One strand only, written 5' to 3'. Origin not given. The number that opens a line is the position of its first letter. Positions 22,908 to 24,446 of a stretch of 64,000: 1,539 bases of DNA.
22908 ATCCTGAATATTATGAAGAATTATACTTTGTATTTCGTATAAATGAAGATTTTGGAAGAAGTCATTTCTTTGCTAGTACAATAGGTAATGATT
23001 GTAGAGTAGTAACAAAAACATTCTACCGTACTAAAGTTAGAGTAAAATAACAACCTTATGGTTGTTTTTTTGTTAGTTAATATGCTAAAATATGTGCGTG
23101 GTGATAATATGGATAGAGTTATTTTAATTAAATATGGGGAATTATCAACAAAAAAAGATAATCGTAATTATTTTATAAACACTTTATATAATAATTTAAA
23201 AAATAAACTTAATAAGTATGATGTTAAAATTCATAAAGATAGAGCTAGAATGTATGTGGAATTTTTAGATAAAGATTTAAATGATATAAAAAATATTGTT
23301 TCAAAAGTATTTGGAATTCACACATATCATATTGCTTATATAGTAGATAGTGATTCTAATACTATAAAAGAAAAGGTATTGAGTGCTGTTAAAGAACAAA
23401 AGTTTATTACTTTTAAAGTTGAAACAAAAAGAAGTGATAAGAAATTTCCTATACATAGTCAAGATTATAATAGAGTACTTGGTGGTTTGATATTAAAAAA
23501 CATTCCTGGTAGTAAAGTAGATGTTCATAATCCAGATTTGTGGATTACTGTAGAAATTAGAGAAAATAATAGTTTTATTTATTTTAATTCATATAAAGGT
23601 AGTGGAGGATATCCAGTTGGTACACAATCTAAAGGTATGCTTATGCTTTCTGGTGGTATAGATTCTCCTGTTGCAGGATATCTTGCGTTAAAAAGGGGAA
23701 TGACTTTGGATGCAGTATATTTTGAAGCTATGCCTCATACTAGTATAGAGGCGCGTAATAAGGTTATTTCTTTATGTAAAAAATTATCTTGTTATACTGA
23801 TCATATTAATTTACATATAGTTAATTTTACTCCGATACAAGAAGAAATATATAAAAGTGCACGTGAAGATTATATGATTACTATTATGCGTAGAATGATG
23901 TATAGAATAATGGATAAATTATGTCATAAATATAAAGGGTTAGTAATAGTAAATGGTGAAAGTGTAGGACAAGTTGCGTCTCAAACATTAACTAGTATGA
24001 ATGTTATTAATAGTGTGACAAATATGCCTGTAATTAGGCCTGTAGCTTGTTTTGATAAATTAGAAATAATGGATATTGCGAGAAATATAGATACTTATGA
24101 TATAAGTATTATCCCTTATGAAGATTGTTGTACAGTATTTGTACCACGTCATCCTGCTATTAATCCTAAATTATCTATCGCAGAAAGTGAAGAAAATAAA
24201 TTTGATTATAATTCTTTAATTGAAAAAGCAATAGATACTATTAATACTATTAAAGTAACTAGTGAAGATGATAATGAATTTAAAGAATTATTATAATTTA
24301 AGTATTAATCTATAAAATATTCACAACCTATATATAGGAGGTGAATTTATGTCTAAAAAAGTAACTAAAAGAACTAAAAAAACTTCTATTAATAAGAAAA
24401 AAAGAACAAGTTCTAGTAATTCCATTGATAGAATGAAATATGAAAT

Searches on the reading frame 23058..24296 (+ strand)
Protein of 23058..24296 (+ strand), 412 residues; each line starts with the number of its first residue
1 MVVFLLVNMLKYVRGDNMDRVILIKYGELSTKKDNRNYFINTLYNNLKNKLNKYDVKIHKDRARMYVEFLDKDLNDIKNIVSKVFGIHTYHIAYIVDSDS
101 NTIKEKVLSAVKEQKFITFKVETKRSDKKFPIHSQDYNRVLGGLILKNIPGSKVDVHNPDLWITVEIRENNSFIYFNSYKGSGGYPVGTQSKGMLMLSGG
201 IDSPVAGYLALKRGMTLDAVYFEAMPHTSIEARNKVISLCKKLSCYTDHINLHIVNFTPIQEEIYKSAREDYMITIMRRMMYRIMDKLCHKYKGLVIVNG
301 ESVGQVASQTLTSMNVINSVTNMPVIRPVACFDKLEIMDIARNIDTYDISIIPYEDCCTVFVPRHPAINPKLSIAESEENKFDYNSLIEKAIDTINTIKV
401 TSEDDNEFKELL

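Call 24: search_protein_families(library=pfam, proteins=[window:23058-24296:+], max_evalue=0.00001)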
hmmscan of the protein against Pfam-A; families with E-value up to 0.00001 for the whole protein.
window:23058-24296:+ (412 aa): 3 families
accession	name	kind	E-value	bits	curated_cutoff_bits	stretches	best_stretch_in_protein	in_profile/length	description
PF02568.20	ThiI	-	7.3e-62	208.9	20.5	1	188-383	1-196/197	Thiamine biosynthesis protein (ThiI)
PF22025.1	ThiI_fer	-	1.1e-20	74.2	25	1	21-89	1-70/72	ThiI ferredoxin-like domain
PF02926.22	THUMP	-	2.5e-17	63.5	20.6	1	101-175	5-82/84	THUMP domain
